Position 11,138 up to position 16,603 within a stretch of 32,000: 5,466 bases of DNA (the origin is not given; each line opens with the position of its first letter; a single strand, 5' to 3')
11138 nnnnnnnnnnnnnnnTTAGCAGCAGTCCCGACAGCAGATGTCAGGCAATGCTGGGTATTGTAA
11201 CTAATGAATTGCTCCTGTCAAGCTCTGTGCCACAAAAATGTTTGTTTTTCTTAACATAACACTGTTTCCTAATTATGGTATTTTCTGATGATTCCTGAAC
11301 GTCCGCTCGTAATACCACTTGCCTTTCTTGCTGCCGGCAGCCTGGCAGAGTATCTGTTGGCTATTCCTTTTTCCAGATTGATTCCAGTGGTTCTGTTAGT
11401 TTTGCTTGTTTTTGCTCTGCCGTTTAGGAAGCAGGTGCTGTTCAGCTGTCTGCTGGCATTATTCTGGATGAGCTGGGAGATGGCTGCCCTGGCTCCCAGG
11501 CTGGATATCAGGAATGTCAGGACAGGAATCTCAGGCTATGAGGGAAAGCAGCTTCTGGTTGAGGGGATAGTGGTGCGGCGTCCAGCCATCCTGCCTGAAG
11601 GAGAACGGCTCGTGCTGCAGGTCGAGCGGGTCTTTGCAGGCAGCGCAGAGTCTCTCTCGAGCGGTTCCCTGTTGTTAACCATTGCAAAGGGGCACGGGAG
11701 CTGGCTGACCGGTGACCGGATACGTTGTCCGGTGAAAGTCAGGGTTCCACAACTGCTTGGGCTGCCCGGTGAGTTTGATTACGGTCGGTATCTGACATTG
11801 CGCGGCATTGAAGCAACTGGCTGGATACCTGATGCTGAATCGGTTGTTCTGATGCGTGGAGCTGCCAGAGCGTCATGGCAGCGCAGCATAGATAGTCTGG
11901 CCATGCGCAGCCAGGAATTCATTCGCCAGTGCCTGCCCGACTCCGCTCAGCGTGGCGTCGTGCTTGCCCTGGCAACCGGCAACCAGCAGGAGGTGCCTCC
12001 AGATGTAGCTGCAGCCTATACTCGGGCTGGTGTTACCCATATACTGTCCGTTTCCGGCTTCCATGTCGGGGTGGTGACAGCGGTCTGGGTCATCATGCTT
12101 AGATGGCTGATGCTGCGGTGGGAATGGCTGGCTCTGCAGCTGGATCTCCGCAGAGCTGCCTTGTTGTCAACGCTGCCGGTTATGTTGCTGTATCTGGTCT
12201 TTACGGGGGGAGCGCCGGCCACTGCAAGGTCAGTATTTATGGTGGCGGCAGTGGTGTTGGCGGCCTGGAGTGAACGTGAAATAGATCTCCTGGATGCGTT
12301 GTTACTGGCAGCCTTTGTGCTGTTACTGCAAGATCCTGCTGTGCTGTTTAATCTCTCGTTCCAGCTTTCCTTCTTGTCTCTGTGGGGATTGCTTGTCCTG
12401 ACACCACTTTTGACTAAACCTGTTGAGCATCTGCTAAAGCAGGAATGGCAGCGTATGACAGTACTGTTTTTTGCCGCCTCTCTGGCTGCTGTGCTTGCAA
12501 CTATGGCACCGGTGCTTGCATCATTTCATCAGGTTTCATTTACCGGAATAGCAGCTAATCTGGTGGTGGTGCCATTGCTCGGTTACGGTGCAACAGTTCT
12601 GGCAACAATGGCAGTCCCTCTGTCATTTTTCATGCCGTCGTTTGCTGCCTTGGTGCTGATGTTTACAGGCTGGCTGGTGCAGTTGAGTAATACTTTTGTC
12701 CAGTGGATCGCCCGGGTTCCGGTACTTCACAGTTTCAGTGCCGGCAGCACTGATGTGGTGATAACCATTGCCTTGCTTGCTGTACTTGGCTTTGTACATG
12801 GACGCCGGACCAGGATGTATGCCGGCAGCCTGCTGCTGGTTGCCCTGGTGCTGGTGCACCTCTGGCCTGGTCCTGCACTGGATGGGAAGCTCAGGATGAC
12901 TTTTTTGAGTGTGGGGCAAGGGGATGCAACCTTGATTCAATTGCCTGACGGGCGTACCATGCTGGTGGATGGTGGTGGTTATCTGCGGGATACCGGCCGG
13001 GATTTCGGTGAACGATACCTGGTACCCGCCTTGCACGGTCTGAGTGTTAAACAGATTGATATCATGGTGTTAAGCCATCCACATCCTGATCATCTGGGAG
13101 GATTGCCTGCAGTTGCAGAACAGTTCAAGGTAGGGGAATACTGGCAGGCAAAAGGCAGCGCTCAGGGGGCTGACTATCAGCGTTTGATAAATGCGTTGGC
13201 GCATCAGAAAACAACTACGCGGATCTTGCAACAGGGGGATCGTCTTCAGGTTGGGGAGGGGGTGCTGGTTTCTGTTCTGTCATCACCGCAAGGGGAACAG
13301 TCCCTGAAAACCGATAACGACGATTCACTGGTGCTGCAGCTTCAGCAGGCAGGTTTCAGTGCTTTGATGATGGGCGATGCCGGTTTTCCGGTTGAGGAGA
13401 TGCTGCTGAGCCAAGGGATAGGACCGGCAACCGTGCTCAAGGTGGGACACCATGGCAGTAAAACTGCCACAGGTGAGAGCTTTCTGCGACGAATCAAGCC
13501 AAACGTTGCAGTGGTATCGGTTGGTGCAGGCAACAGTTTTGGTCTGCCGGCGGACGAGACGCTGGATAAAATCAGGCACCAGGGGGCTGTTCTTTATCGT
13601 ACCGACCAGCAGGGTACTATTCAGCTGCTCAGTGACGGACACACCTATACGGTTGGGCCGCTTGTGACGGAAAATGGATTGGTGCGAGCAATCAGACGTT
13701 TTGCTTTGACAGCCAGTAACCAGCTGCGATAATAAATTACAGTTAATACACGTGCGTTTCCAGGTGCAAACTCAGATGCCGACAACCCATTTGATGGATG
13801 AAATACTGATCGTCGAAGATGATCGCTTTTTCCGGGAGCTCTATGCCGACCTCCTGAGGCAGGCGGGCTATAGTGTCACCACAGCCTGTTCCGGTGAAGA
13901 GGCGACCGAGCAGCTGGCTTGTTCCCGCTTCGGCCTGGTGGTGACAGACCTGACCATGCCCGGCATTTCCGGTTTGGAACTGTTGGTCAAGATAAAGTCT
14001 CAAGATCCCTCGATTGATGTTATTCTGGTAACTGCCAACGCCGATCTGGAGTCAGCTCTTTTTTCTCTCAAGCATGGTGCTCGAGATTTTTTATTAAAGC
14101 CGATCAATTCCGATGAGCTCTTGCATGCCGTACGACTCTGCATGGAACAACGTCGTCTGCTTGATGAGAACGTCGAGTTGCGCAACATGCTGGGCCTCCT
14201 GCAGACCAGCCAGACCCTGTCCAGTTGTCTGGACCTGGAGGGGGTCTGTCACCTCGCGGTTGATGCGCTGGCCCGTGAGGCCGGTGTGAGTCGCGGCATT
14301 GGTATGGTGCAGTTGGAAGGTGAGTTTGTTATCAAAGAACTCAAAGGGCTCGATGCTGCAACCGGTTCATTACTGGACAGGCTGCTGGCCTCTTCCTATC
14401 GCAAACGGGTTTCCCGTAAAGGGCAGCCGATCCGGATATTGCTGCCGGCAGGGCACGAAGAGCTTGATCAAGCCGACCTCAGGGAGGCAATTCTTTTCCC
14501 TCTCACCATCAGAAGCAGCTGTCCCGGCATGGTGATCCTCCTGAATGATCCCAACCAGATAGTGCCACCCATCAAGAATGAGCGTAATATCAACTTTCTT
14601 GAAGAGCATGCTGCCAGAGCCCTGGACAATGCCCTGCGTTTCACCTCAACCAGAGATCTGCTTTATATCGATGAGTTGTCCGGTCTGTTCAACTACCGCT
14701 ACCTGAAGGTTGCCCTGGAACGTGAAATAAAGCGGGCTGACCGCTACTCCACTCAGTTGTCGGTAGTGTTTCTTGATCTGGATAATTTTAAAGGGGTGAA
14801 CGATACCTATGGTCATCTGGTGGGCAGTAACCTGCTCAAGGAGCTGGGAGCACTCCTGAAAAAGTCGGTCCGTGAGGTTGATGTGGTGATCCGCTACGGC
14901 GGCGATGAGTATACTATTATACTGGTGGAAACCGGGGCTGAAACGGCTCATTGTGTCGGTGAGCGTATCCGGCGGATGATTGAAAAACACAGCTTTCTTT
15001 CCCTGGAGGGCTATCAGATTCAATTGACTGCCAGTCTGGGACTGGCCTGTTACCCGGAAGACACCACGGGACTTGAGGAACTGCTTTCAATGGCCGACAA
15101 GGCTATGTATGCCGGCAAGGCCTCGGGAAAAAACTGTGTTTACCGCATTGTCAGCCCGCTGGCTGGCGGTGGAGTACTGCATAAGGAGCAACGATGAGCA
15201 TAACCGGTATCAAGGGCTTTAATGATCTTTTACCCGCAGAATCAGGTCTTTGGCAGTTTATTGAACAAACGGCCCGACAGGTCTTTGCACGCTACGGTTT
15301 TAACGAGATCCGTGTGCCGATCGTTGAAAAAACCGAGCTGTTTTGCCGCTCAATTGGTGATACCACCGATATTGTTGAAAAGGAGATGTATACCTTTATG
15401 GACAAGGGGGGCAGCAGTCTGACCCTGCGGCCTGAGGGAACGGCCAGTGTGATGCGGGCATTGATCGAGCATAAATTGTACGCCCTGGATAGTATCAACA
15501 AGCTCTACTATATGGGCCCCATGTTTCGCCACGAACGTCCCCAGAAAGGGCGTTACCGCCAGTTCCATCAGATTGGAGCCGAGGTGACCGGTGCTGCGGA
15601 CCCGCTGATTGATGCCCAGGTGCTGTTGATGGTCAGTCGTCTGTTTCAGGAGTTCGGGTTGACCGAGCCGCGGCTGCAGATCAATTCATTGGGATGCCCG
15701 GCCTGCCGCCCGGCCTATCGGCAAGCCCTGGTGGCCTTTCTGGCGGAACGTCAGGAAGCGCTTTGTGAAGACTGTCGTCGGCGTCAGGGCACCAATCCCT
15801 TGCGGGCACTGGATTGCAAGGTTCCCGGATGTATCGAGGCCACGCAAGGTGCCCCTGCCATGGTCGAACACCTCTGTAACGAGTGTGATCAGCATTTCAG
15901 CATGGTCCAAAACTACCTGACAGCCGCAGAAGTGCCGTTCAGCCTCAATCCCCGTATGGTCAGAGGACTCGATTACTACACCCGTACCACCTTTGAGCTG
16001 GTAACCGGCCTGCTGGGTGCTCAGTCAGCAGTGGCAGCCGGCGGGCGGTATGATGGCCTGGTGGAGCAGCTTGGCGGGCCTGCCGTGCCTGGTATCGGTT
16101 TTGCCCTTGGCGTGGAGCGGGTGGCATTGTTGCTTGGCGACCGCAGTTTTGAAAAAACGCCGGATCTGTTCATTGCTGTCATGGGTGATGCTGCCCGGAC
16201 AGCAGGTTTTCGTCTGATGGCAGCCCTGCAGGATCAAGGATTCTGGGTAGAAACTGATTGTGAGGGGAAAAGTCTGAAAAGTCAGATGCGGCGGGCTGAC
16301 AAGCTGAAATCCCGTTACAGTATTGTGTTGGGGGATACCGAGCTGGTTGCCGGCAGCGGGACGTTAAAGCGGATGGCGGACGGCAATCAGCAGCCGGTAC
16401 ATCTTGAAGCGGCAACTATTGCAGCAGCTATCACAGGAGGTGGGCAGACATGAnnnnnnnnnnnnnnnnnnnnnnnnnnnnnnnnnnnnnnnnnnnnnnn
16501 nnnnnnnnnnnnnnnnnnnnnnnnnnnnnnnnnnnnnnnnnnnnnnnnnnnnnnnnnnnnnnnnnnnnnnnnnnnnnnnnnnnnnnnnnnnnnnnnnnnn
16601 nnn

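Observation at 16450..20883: CydA-like membrane protein fused to three haem-c domains, with a 9-helix partner and an octahaem cytochrome: candidate uncharacterised quinol-linked respiratory module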

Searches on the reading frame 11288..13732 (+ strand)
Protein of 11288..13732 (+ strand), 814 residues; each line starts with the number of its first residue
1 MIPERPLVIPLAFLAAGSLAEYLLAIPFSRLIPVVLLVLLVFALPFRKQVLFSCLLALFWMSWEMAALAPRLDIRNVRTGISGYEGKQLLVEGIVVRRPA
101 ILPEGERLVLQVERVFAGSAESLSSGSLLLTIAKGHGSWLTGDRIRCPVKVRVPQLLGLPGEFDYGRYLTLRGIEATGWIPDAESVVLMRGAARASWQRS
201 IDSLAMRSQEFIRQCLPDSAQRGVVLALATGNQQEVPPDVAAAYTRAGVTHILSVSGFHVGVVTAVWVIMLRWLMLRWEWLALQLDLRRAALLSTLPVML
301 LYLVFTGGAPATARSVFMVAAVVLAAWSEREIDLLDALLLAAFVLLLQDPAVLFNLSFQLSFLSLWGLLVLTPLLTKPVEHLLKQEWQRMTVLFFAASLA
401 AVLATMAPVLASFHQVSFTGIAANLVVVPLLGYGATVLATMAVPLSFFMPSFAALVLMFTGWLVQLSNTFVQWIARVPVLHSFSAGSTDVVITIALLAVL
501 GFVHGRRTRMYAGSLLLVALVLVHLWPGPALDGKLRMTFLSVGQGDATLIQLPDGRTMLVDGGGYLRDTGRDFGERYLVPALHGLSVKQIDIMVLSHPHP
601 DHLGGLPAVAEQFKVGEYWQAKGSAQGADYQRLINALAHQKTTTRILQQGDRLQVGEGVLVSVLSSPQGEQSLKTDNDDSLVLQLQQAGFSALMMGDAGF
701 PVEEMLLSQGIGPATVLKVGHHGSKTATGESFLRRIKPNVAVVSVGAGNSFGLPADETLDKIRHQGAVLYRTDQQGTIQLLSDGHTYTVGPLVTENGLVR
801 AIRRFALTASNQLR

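Call 81: search_protein_families(library=pfam, proteins=[window:11288-13732:+], max_evalue=0.000001)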
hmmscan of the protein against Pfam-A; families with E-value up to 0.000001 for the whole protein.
window:11288-13732:+ (814 aa): 4 families
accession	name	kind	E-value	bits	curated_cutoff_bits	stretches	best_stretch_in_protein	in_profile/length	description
PF03772.21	Competence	-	3e-64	217.4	23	1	228-506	1-269/270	Competence protein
PF13567.11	DUF4131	-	6.7e-30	104.4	31.6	1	25-185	2-164/165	Domain of unknown function (DUF4131)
PF00753.33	Lactamase_B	-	3.5e-19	70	22.7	1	542-746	3-195/196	Metallo-beta-lactamase superfamily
PF12706.13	Lactamase_B_2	-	1.1e-09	38.6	27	1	567-704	5-149/200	Beta-lactamase superfamily domain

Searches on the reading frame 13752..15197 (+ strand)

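Call 81: search_protein_families(library=pfam, proteins=[window:13752-15197:+], max_evalue=0.000001)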
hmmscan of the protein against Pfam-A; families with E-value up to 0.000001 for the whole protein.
window:13752-15197:+ (481 aa): 2 families
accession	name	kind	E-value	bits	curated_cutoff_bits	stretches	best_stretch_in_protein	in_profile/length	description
PF00990.26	GGDEF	-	3.7e-43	147.5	23.8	1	305-461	2-160/161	Diguanylate cyclase, GGDEF domain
PF00072.30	Response_reg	-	2.9e-30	105.2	30.2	1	18-128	1-111/111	Response regulator receiver domain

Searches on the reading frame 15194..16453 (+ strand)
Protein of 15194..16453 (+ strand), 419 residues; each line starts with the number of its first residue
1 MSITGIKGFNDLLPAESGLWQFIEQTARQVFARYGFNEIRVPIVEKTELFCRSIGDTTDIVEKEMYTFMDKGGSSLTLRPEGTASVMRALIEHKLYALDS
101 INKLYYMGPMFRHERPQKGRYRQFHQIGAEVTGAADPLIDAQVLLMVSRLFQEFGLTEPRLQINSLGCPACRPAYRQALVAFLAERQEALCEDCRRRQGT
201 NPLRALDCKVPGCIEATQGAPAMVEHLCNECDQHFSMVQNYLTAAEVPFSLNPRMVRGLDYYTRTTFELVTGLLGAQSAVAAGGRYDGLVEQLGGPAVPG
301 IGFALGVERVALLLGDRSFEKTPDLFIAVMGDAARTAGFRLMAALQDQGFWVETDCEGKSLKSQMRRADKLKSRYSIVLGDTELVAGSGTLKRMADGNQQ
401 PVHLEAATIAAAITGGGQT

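Call 81: search_protein_families(library=pfam, proteins=[window:15194-16453:+], max_evalue=0.000001)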
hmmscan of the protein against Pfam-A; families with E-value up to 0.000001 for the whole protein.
window:15194-16453:+ (419 aa): 3 families
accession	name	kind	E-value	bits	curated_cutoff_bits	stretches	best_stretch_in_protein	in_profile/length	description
PF13393.11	tRNA-synt_His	-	1.5e-46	159.5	25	1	8-310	1-308/308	Histidyl-tRNA synthetase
PF00587.30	tRNA-synt_2b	-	1.3e-14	55.2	29.3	1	66-312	1-173/179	tRNA synthetase class II core domain (G, H, P, S and T)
PF03129.25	HGTP_anticodon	-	1.6e-12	47.9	21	1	326-406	3-86/94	Anticodon binding domain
